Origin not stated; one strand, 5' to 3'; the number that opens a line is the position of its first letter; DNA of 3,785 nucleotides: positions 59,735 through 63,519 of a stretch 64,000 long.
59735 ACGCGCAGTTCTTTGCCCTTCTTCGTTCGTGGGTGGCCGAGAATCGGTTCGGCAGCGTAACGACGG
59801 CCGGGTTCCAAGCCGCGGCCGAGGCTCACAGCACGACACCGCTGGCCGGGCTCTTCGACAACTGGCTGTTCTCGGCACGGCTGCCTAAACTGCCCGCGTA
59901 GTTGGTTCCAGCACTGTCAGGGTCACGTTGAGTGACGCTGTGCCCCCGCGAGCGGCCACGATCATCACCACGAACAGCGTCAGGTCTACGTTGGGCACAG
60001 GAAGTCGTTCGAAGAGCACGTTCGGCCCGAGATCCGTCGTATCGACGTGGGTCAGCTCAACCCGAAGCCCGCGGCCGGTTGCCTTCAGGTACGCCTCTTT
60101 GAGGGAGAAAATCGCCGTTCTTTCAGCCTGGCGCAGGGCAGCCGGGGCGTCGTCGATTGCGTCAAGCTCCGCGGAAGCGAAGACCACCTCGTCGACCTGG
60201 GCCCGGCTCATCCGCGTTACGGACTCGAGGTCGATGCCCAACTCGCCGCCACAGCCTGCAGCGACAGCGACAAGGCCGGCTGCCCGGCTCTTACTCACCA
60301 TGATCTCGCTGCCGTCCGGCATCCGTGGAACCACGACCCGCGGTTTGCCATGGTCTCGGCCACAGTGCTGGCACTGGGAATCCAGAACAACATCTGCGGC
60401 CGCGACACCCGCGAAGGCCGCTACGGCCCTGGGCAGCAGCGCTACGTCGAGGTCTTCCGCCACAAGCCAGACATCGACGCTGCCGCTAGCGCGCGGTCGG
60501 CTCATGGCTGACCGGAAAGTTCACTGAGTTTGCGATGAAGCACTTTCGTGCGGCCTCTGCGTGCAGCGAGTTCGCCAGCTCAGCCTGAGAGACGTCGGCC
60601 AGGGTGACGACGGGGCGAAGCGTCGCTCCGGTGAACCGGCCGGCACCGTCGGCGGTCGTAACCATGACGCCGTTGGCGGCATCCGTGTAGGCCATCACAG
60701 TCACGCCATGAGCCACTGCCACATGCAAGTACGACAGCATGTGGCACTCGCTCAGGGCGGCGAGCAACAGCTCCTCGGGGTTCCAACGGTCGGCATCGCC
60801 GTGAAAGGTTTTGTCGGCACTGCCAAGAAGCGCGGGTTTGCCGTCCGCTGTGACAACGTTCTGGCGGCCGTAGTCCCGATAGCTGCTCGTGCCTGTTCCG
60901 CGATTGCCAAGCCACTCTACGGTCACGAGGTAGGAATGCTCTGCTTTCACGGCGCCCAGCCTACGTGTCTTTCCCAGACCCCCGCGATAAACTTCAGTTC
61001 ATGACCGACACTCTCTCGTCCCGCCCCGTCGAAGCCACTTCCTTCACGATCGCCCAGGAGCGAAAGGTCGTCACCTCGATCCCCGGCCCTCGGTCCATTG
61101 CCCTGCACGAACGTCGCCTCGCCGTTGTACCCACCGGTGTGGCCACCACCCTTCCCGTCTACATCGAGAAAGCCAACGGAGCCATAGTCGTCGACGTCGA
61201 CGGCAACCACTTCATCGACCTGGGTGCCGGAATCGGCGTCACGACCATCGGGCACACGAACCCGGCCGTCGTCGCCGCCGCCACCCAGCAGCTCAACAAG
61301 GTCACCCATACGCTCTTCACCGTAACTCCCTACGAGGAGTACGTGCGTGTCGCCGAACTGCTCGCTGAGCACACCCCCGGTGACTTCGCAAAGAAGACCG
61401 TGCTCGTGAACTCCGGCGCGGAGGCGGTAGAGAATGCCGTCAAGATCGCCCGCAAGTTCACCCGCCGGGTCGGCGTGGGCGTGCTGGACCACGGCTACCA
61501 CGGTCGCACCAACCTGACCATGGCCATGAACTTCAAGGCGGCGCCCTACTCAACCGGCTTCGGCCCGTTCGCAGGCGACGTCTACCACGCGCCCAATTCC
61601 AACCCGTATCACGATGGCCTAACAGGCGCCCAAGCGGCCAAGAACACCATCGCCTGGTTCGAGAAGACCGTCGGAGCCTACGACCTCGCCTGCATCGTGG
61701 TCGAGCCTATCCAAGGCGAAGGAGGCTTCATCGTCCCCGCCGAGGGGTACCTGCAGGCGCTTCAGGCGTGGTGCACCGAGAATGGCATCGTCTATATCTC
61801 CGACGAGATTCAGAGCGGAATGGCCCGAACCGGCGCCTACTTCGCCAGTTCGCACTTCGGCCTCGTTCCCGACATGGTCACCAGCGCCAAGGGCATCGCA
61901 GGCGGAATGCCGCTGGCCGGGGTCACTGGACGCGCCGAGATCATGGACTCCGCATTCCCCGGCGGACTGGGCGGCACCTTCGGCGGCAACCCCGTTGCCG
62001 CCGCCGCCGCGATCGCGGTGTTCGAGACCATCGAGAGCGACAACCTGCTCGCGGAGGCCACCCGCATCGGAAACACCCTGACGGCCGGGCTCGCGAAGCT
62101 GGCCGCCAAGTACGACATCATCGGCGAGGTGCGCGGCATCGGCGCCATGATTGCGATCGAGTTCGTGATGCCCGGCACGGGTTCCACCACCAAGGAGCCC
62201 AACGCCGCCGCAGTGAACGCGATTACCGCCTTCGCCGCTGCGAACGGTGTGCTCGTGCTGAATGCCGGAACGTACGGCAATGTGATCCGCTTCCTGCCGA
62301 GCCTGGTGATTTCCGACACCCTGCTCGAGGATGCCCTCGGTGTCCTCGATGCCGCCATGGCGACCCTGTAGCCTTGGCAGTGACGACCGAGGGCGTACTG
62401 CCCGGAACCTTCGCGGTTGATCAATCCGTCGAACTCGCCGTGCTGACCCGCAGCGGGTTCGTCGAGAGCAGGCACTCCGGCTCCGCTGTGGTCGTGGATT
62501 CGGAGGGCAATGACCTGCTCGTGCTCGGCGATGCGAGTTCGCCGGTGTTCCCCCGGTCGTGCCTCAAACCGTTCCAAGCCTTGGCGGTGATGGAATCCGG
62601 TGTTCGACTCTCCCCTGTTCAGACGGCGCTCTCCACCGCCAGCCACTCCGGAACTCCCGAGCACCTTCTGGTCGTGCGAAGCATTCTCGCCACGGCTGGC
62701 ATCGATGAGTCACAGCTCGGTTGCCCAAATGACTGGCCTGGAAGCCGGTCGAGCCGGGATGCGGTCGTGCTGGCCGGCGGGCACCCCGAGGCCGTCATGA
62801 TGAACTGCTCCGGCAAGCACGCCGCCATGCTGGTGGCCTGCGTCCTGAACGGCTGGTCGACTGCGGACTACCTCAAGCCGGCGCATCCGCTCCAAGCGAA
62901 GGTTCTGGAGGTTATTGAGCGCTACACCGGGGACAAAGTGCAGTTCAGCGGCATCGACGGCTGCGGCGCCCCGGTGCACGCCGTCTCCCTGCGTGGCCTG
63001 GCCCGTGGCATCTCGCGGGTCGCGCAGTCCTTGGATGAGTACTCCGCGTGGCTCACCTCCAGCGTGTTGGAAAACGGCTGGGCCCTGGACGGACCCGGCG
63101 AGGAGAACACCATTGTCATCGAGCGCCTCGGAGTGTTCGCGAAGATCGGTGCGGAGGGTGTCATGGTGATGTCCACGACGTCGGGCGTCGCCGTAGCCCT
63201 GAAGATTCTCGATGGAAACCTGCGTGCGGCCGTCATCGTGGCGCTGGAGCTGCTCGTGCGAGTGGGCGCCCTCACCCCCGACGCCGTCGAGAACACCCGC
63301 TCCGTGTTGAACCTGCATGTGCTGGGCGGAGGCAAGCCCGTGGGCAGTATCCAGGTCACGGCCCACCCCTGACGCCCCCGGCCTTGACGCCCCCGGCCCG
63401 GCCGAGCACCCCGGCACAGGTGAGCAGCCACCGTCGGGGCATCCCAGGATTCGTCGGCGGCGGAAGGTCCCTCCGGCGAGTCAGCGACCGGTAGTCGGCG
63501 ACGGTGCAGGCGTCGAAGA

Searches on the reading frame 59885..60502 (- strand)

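Call 7: search_protein_families(library=ncbifam, proteins=[window:59885-60502:-], max_evalue=0.00001)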
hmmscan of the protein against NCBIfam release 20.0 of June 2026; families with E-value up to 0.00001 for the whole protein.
window:59885-60502:- (205 aa): 1 family
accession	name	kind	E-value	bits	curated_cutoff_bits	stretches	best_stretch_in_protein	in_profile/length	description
NF042922.1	4PPT_HetI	equivalog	4.6e-09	35.9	370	1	42-154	80-190/235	4'-phosphopantetheinyl transferase HetI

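Call 8: search_protein_families(library=pfam, proteins=[window:59885-60502:-], max_evalue=0.00001)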
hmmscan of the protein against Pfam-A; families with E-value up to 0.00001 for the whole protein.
window:59885-60502:- (205 aa): 1 family
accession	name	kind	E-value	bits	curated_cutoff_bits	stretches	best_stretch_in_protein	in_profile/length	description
PF01648.25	ACPS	-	6.2e-12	46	25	1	88-156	2-77/111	4'-phosphopantetheinyl transferase superfamily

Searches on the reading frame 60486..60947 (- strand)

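Call 7: search_protein_families(library=ncbifam, proteins=[window:60486-60947:-], max_evalue=0.00001)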
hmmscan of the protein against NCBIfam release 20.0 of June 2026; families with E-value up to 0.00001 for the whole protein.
window:60486-60947:- (153 aa): 2 families
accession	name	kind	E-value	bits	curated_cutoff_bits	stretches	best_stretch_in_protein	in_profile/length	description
TIGR03563.1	perox_SACOL1771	subfamily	1.5e-07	31.4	166.15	1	43-143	29-131/138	SACOL1771 family peroxiredoxin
NF052637.1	HydprxOhrVib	equivalog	9.6e-06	25.9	240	0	27-142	14-125/140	organic hydroperoxide reductase Ohr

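Call 8: search_protein_families(library=pfam, proteins=[window:60486-60947:-], max_evalue=0.00001)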
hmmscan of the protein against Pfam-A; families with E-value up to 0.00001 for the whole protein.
window:60486-60947:- (153 aa): 1 family
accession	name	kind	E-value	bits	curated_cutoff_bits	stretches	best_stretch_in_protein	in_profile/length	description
PF02566.24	OsmC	-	2.1e-14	54.1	27.5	1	50-147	1-96/100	OsmC-like protein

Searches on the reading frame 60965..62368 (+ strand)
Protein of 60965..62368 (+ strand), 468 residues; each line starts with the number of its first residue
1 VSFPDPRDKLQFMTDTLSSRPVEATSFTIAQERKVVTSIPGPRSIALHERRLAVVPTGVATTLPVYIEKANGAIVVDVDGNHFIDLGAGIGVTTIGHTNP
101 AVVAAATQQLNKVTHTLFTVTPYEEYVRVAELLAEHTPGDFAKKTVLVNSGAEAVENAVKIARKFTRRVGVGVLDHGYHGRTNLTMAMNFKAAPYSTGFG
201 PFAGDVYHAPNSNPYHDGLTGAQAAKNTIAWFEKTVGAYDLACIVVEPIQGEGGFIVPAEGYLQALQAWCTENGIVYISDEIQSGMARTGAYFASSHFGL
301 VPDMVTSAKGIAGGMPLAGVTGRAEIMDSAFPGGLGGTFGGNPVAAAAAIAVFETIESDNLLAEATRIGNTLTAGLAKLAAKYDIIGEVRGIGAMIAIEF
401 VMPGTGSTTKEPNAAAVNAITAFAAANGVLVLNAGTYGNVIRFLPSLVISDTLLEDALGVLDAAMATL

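Call 7: search_protein_families(library=ncbifam, proteins=[window:60965-62368:+], max_evalue=0.00001)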
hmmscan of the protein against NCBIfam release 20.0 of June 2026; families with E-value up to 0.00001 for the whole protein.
window:60965-62368:+ (468 aa): 69 families (the best 25 are shown)
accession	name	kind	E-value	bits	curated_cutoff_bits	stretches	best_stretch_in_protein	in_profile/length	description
NF004714.0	PRK06058.1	subfamily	2.6e-189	629.5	639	1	26-466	5-445/447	4-aminobutyrate--2-oxoglutarate transaminase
TIGR00700.1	GABAtrnsam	equivalog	1.7e-163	544.1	506.65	1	50-466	2-419/420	4-aminobutyrate--2-oxoglutarate transaminase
NF005376.0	PRK06918.1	equivalog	8e-144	479.4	676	1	33-466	6-442/451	4-aminobutyrate--2-oxoglutarate transaminase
NF005985.0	PRK08088.1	equivalog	7.4e-130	433.4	713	1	47-466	7-422/426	4-aminobutyrate--2-oxoglutarate transaminase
NF005692.0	PRK07495.1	equivalog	7.6e-129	430.1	724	1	46-466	5-420/425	4-aminobutyrate--2-oxoglutarate transaminase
NF005272.0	PRK06777.1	equivalog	1.9e-120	402.3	725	1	46-465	5-419/421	4-aminobutyrate--2-oxoglutarate transaminase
NF007308.0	PRK09792.1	equivalog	1.6e-119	399.5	747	1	47-465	6-419/421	4-aminobutyrate transaminase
NF004426.0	PRK05769.1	equivalog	1.9e-115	386.1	552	1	31-466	4-438/441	acetyl ornithine aminotransferase family protein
NF005993.0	PRK08117.1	subfamily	1.6e-109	366.4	574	1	57-467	18-429/433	aspartate aminotransferase family protein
NF049976.1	AmadipTransam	equivalog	5.5e-104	348.3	650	1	56-467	7-414/416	2-aminoadipate transaminase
NF006228.0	PRK08360.1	equivalog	2.6e-89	299.9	608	1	60-466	20-425/443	aspartate aminotransferase family protein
NF006368.0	PRK08593.1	equivalog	1.9e-87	293.8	570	1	62-467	25-431/448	aspartate aminotransferase family protein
TIGR00707.1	argD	subfamily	1.7e-86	290.5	410.05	1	62-465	8-380/381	acetylornithine/succinylornithine family transaminase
NF002874.0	PRK03244.1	equivalog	2.6e-82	276.7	457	1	61-466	23-393/399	acetylornithine transaminase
NF004171.0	PRK05639.1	equivalog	2.9e-78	263.7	639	1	33-465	4-441/457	alanine/serine racemase family protein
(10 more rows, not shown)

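Call 8: search_protein_families(library=pfam, proteins=[window:60965-62368:+], max_evalue=0.00001)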
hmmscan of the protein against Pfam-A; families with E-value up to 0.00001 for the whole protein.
window:60965-62368:+ (468 aa): 1 family
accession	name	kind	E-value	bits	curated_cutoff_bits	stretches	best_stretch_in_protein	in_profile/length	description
PF00202.27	Aminotran_3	-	2.2e-120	402.5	30.5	1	62-464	8-402/403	Aminotransferase class-III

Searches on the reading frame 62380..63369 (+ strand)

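Call 7: search_protein_families(library=ncbifam, proteins=[window:62380-63369:+], max_evalue=0.00001)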
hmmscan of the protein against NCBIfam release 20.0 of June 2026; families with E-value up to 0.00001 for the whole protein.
window:62380-63369:+ (330 aa): 0 families

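Call 8: search_protein_families(library=pfam, proteins=[window:62380-63369:+], max_evalue=0.00001)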
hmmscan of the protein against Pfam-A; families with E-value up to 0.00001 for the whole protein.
window:62380-63369:+ (330 aa): 1 family
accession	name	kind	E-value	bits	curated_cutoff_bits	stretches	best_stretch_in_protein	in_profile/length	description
PF06089.17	Asparaginase_II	-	1.9e-94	316.7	25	1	21-325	2-321/322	L-asparaginase II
